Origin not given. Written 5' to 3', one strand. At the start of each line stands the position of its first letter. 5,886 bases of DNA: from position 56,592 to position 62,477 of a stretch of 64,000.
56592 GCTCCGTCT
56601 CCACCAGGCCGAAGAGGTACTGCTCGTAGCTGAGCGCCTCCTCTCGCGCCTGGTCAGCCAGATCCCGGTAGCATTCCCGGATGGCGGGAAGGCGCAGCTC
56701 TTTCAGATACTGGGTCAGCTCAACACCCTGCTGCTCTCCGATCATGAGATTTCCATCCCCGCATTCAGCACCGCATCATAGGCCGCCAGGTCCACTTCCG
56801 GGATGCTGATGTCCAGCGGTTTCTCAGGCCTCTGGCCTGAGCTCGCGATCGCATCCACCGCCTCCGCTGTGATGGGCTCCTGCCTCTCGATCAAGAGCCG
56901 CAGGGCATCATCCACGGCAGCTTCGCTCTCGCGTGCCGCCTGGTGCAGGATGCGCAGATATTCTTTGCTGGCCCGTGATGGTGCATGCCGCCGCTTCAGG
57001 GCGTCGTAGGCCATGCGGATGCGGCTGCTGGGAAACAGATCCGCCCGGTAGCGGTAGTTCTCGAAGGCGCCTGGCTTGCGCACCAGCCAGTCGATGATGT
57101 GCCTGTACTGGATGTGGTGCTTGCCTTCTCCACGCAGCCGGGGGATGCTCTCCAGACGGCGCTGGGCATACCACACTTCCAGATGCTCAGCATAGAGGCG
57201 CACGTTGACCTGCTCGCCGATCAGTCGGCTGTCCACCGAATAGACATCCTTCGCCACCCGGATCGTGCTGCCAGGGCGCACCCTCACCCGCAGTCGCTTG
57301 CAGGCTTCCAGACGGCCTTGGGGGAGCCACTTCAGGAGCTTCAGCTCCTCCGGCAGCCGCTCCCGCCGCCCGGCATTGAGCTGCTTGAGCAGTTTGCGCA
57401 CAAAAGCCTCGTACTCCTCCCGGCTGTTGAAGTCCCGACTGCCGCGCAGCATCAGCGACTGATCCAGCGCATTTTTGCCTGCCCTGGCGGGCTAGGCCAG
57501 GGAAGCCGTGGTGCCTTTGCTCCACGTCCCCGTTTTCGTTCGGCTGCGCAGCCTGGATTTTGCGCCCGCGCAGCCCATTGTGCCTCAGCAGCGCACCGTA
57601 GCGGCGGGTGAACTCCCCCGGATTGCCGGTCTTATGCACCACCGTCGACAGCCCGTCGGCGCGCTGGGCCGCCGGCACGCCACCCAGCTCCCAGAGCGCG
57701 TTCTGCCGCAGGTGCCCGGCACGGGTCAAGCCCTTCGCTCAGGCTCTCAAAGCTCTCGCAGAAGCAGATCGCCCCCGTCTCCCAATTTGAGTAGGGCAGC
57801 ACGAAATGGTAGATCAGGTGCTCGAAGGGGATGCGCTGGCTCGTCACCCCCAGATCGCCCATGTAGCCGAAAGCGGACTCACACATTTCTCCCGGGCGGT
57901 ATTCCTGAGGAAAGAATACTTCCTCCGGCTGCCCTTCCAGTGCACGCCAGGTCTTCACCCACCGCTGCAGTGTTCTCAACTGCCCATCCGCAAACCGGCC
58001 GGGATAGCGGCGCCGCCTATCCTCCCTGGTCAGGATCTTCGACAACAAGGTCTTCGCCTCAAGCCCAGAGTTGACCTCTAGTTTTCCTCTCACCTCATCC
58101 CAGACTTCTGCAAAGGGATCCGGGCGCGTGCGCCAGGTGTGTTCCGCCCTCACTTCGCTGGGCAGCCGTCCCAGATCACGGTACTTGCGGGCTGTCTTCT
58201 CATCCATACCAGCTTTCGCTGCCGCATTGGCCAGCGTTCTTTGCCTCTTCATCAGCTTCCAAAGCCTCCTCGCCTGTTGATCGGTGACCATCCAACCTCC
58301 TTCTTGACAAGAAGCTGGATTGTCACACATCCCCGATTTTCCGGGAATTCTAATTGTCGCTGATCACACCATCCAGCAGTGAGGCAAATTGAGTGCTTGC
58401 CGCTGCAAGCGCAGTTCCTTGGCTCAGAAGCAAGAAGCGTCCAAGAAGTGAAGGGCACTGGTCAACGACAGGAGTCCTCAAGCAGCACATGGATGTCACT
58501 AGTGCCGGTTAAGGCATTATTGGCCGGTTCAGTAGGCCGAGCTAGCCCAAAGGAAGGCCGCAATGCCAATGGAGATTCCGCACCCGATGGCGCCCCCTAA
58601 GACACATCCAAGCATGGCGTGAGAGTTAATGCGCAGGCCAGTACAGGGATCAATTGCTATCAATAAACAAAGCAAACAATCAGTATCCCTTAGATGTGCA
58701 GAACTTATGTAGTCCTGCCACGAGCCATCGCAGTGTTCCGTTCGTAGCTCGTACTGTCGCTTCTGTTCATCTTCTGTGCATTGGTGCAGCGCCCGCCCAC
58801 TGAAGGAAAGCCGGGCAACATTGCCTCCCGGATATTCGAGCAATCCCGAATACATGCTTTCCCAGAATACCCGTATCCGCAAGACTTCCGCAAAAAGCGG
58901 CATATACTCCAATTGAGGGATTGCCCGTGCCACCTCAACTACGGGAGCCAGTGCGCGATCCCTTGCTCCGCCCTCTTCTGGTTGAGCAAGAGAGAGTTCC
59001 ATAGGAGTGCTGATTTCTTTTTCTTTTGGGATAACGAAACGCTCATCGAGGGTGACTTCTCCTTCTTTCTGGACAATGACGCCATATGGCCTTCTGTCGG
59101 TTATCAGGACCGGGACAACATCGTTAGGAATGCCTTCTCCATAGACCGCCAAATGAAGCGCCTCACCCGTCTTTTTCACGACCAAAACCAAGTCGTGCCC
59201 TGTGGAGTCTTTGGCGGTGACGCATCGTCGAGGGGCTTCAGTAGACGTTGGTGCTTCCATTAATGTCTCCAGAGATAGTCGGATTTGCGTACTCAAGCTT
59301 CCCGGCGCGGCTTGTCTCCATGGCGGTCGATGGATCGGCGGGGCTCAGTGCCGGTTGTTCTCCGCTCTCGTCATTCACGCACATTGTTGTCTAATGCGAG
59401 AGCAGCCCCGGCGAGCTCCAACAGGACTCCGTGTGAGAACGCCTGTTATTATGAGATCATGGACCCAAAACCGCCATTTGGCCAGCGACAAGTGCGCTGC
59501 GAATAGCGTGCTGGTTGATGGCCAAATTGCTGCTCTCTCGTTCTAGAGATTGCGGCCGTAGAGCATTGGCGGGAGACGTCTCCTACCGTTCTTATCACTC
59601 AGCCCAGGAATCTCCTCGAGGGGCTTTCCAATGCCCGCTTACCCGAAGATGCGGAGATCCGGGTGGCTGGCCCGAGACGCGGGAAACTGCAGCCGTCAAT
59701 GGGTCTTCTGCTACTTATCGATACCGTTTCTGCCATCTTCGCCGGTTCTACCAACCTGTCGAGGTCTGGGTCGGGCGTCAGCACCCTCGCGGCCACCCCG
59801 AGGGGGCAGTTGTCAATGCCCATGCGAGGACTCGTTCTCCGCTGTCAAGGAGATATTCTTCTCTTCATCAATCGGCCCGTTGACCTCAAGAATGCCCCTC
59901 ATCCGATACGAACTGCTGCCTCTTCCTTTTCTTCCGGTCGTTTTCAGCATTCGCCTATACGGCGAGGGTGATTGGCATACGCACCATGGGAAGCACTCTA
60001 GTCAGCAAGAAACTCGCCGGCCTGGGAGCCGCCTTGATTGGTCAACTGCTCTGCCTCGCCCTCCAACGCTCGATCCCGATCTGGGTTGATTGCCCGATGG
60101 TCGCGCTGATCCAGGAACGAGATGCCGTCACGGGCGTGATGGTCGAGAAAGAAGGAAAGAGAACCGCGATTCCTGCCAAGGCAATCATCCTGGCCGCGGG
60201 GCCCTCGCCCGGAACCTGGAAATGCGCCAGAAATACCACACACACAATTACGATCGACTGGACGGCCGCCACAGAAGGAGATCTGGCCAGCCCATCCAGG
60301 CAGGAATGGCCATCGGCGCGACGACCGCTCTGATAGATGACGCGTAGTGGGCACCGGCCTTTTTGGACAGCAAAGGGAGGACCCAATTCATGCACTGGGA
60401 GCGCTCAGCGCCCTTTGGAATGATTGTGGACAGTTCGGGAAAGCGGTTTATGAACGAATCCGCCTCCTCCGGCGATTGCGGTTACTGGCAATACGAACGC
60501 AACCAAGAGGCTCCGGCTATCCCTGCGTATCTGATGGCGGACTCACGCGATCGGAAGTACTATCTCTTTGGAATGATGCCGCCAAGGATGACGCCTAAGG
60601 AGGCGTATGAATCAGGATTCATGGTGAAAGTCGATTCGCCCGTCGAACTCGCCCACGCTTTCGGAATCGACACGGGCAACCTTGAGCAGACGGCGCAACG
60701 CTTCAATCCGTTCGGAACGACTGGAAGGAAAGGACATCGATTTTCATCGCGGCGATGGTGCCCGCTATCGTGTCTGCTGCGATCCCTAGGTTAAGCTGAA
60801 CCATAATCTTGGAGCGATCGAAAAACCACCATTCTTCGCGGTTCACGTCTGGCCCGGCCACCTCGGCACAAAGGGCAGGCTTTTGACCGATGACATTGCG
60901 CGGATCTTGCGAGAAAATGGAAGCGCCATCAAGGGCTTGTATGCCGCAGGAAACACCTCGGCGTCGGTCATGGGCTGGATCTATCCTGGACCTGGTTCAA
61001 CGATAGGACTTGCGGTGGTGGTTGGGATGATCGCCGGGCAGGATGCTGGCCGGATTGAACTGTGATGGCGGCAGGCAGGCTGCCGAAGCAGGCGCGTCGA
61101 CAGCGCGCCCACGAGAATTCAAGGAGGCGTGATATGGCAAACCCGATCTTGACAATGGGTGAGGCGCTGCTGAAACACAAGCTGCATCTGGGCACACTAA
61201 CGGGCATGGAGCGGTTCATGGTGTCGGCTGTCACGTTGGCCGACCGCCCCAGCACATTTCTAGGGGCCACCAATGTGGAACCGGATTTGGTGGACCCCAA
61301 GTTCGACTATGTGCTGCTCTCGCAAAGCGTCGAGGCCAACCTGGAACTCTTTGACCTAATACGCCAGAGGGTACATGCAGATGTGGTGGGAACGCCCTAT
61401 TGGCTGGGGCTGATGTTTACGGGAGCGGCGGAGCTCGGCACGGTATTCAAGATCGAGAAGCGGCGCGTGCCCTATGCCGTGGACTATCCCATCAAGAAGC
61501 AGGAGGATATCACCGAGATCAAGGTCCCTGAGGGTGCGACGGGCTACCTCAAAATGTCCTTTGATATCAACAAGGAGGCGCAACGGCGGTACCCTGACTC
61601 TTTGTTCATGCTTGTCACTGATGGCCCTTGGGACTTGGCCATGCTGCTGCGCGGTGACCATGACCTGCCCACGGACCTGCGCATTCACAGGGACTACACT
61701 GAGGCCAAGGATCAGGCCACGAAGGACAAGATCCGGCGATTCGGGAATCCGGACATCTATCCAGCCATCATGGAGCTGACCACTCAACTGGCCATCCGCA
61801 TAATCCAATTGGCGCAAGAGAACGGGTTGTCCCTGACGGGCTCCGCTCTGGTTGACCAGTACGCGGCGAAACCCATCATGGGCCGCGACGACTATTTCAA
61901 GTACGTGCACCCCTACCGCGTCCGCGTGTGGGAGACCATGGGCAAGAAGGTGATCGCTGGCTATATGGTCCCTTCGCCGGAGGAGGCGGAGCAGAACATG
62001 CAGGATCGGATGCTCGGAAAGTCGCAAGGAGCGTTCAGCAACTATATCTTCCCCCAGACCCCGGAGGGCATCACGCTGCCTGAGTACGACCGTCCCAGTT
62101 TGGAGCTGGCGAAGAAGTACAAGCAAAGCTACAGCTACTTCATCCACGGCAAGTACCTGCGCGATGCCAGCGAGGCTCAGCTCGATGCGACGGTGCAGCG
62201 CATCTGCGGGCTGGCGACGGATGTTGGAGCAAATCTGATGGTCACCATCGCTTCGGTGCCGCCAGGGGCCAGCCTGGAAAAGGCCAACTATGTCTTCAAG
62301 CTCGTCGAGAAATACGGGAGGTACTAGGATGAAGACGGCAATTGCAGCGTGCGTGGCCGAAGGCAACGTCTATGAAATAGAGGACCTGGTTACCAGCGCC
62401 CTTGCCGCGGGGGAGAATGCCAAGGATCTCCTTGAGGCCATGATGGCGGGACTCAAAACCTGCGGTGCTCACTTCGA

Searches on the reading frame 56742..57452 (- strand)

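Call 18: search_protein_families(library=pfam, proteins=[window:56742-57452:-], max_evalue=0.01)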
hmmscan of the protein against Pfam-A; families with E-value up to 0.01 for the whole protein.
window:56742-57452:- (236 aa): 1 family
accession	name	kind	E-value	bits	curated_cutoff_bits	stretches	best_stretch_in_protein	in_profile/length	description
PF22483.2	Mu-transpos_C_2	-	5.5e-12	45.7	27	1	43-112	1-70/73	Mu transposase, C-terminal domain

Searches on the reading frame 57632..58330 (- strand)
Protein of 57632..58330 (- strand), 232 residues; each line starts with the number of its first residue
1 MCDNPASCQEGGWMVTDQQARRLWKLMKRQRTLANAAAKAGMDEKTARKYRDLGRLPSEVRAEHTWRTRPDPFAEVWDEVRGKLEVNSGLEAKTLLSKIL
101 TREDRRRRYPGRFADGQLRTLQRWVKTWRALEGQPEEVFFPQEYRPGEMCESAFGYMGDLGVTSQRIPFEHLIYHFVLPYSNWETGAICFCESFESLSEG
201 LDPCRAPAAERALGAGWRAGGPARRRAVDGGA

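Call 18: search_protein_families(library=pfam, proteins=[window:57632-58330:-], max_evalue=0.01)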
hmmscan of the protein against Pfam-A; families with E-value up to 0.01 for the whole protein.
window:57632-58330:- (232 aa): 0 families

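Call 29: search_protein_families(library=pfam, proteins=[window:57632-58330:-], max_evalue=10)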
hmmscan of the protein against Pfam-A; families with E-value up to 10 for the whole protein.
window:57632-58330:- (232 aa): 2 families
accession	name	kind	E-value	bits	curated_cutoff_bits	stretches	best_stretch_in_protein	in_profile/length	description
PF13518.12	HTH_28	-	0.12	13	25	0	25-51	7-33/52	Helix-turn-helix domain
PF00376.29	MerR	-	0.23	11.8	28.2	1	36-67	5-36/38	MerR family regulatory protein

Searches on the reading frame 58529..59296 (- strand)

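Call 18: search_protein_families(library=pfam, proteins=[window:58529-59296:-], max_evalue=0.01)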
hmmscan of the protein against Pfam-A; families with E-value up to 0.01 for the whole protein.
window:58529-59296:- (255 aa): 0 families

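Call 29: search_protein_families(library=pfam, proteins=[window:58529-59296:-], max_evalue=10)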
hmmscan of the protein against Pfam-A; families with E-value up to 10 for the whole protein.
window:58529-59296:- (255 aa): 1 family
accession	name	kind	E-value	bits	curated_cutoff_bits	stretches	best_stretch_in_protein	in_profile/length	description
PF24213.1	DUF7434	-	1.2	9.7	27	1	222-246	3-27/40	Family of unknown function (DUF7434)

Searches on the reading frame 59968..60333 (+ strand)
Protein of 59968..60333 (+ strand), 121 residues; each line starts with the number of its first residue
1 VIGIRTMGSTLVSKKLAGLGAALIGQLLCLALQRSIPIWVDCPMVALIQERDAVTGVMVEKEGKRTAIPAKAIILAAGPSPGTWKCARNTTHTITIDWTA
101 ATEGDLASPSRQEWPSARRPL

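Call 29: search_protein_families(library=pfam, proteins=[window:59968-60333:+], max_evalue=10)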
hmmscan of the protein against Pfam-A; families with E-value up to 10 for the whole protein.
window:59968-60333:+ (121 aa): 2 families
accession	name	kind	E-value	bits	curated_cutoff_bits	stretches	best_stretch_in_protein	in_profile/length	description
PF00890.30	FAD_binding_2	-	2.8e-06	27.2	20.4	1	17-82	138-206/414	FAD binding domain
PF21169.3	Fan1_SAP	-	0.031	14.7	27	1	3-40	12-49/64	Fanconi-associated nuclease 1, SAP subdomain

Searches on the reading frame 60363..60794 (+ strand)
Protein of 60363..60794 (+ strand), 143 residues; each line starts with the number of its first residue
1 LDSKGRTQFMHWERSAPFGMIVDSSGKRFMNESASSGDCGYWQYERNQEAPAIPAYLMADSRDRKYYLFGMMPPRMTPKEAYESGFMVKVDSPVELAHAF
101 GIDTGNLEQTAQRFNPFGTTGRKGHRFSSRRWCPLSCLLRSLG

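Call 18: search_protein_families(library=pfam, proteins=[window:60363-60794:+], max_evalue=0.01)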
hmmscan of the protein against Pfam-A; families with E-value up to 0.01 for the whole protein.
window:60363-60794:+ (143 aa): 1 family
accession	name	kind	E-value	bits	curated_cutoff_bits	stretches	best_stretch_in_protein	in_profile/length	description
PF00890.30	FAD_binding_2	-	0.00064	19.5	20.4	1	11-115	269-335/414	FAD binding domain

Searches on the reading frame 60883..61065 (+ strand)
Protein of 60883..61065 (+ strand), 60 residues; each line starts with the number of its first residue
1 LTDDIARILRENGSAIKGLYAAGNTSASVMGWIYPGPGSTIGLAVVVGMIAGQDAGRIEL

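Call 29: search_protein_families(library=pfam, proteins=[window:60883-61065:+], max_evalue=10)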
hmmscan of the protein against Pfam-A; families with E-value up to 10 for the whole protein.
window:60883-61065:+ (60 aa): 1 family
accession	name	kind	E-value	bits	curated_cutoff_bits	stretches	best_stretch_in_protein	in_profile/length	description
PF00890.30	FAD_binding_2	-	7.7e-09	35.7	20.4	1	2-41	375-414/414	FAD binding domain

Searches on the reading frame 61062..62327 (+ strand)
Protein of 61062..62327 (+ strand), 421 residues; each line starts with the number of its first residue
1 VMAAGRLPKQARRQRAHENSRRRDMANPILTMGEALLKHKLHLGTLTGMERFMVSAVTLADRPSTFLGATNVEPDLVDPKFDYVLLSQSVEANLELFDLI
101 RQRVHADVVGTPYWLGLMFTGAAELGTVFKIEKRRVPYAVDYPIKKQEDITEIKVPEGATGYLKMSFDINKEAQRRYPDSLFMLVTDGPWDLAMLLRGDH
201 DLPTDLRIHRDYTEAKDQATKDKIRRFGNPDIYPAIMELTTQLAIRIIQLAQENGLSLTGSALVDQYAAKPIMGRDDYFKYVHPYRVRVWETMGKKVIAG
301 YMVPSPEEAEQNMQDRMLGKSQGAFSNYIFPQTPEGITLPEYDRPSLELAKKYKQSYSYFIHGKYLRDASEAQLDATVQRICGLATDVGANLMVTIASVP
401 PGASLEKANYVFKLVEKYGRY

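Call 18: search_protein_families(library=pfam, proteins=[window:61062-62327:+], max_evalue=0.01)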
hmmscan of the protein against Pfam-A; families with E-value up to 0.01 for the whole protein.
window:61062-62327:+ (421 aa): 0 families

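Call 29: search_protein_families(library=pfam, proteins=[window:61134-62327:+], max_evalue=10)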
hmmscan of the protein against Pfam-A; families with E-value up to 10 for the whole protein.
window:61134-62327:+ (397 aa): 1 family
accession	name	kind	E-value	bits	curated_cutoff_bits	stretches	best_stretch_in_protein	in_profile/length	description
PF03625.19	DUF302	-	0.18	12.2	23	1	244-279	28-62/63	Domain of unknown function DUF302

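Call 30: search_solved_structures(query=window:61134-62327:+, max_evalue=10)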
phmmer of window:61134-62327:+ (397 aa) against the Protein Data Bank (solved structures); distinct sequences matched with E-value up to 10: 0.

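Call 59: search_protein_representatives(protein=window:61134-62327:+)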
Query: 397 residues. Proteins with E-value up to 0.001 (for the whole library): 37; up to 1e-10: 24; up to 1e-30: 10. The best 37 are listed.
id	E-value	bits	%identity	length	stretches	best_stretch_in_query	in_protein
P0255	1.9e-134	464.5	53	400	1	6-397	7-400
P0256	4.9e-73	262.4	37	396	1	15-397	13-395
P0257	4.0e-60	219.9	73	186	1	29-170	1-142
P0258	3.8e-51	190.3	86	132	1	296-397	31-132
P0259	1.7e-41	158.5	47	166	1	238-397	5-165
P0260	6.9e-37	143.4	58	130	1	1-127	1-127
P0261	1.0e-36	142.8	45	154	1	249-397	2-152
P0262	3.0e-35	138.0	34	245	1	10-245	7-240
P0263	5.5e-33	130.6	80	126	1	1-82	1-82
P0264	4.4e-31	124.3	54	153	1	3-116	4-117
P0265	2.4e-27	112.0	59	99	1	6-102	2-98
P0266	3.4e-27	111.5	26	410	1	21-397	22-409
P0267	3.6e-27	111.4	53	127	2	75-150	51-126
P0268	4.6e-26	107.8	53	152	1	3-111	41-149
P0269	1.8e-25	105.8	27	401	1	17-376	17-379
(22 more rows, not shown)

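Call 61: search_solved_structures(query=A1, max_evalue=10)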
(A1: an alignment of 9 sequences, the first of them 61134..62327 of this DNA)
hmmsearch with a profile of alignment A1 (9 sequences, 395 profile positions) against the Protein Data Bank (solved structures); distinct sequences matched with E-value up to 10: 21.
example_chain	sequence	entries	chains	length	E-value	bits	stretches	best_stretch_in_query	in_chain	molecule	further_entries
2eja_A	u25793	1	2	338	3e-07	32.8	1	101-273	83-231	Uroporphyrinogen decarboxylase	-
2inf_A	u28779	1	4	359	3.7e-07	32.5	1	22-272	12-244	Uroporphyrinogen decarboxylase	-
6w2o_A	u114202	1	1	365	0.0072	18.3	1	59-173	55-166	Uroporphyrinogen decarboxylase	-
3cyv_A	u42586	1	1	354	0.0095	17.9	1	58-204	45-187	Uroporphyrinogen decarboxylase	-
4exq_A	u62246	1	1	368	0.025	16.5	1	59-275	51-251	Uroporphyrinogen decarboxylase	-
1r3s_A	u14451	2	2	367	0.15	14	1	58-171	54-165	Uroporphyrinogen Decarboxylase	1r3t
1jpk_A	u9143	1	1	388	0.15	13.9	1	58-171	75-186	UROPORPHYRINOGEN DECARBOXYLASE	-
2q6z_A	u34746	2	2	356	0.22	13.4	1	58-172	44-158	Uroporphyrinogen decarboxylase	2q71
1r3w_A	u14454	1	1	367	0.29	13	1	58-171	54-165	Uroporphyrinogen Decarboxylase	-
1r3r_A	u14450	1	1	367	0.33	12.9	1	58-171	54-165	Uroporphyrinogen Decarboxylase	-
3gvv_A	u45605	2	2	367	0.38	12.7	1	58-171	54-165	Uroporphyrinogen decarboxylase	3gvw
1r3v_A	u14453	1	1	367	0.39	12.6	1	58-171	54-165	Uroporphyrinogen Decarboxylase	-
3gw0_A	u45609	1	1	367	0.43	12.5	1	58-171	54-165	Uroporphyrinogen decarboxylase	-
9rui_A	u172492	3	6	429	0.5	12.3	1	310-395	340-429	CdmB from Acetobacterium malicum subsp. dehalogenans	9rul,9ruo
3gw3_A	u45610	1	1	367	0.51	12.2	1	58-171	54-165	Uroporphyrinogen decarboxylase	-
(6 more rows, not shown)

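Call 62: search_protein_families(library=pfam, alignment_id=A1, max_evalue=1)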
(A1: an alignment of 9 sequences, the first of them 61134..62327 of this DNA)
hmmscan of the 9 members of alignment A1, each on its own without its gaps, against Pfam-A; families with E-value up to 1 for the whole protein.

A. member 1, window:61134-62327:+ (397 aa): 1 family
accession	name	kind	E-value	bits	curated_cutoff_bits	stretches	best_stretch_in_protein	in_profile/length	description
PF03625.19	DUF302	-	0.18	12.2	23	1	244-279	28-62/63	Domain of unknown function DUF302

B. families by the number of members that match (of 9 scanned): 8 families
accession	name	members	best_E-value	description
PF01208.23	URO-D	7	2.1e-27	Uroporphyrinogen decarboxylase (URO-D)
PF14354.12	Lar_restr_allev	1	0.015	Restriction alleviation protein Lar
PF21920.2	Ski7_3rd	1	0.018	Ski7 III domain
PF11411.13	DNA_ligase_IV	1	0.049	DNA ligase IV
PF02604.26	PhdYeFM_antitox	1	0.17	Antitoxin Phd_YefM, type II toxin-antitoxin system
PF03625.19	DUF302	1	0.18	Domain of unknown function DUF302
PF13173.12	AAA_14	1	0.21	AAA domain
PF00643.29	zf-B_box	1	0.59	B-box zinc finger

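Call 85: predict_structure(protein=window:61134-62327:+)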
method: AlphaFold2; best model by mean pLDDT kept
length: 397 residues; sequences in the alignment: 1
mean_pLDDT: 41.7   pTM: 0.30
mean pLDDT of the five models: 41.7, 38.9, 35.5, 33.5, 27.3
residues with pLDDT >= 90: 0; 70-90: 30; 50-70: 67; < 50: 300
segments of 3 or more residues with pLDDT < 50: 1-227, 229-258, 271-280, 291-318
pLDDT, mean of each block of 10 residues (from residue 1): 32 37 36 29 27 30 33 36 27 28 26 25 29 30 35 35 31 32 32 36 37 45 47 42 38 45 52 40 51 39 37 44 59 57 72 76 65 56 79 74
secondary structure, 60 per line:
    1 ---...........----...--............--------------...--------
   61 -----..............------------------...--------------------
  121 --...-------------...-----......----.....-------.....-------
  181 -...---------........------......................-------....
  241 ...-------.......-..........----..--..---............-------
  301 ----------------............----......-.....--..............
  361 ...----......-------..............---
elements in order: H4-14 H24-35 H66-79 E139-141 H147-152 E157-161 E169-173 E182-184 H194-201 H208-229 H237-243 H251-257 H259-268 H282-293 H317-328 E333-338 H340-344 H347-363 E368-373 H381-394
